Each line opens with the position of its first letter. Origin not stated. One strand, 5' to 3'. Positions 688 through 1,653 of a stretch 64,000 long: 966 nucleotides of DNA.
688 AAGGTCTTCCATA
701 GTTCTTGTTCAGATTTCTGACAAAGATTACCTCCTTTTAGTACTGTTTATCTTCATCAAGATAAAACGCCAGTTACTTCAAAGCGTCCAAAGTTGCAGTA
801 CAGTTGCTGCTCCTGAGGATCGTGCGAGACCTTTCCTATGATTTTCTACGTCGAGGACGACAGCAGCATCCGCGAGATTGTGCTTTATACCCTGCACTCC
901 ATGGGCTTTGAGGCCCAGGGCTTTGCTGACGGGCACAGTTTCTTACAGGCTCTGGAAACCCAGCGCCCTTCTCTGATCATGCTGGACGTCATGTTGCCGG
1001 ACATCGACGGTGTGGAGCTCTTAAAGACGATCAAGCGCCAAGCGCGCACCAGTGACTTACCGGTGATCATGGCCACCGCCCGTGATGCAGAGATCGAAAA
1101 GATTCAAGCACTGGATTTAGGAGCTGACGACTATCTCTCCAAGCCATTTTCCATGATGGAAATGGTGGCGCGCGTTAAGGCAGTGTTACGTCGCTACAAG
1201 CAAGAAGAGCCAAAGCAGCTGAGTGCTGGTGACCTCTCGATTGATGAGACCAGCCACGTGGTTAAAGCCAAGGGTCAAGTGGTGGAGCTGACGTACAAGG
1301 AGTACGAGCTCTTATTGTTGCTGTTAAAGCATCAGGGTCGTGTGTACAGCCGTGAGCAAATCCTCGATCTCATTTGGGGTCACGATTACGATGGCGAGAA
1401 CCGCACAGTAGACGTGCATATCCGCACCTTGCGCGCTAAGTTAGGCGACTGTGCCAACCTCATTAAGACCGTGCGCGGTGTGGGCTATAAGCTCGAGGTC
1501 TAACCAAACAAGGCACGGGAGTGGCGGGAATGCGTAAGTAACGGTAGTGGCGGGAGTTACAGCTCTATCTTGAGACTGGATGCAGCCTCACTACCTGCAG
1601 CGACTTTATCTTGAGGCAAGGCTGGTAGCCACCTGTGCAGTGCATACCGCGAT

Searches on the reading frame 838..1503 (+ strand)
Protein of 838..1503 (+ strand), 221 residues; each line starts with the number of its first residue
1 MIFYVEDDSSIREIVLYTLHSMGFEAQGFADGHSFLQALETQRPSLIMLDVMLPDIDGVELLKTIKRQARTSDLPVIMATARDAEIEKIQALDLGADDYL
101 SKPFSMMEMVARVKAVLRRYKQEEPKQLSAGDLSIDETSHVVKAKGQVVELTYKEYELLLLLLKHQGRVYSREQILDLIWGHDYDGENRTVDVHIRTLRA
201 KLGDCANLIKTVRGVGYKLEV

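Call 61: search_protein_families(library=pfam, max_evalue=0.001, proteins=[window:838-1503:+])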
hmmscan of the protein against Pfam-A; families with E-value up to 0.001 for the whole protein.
window:838-1503:+ (221 aa): 2 families
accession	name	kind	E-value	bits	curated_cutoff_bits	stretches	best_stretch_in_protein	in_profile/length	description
PF00486.34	Trans_reg_C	-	8.9e-29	99.8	26.2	1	146-219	1-77/77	Transcriptional regulatory protein, C terminal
PF00072.30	Response_reg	-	6e-28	97.7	30.2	1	2-114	1-111/111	Response regulator receiver domain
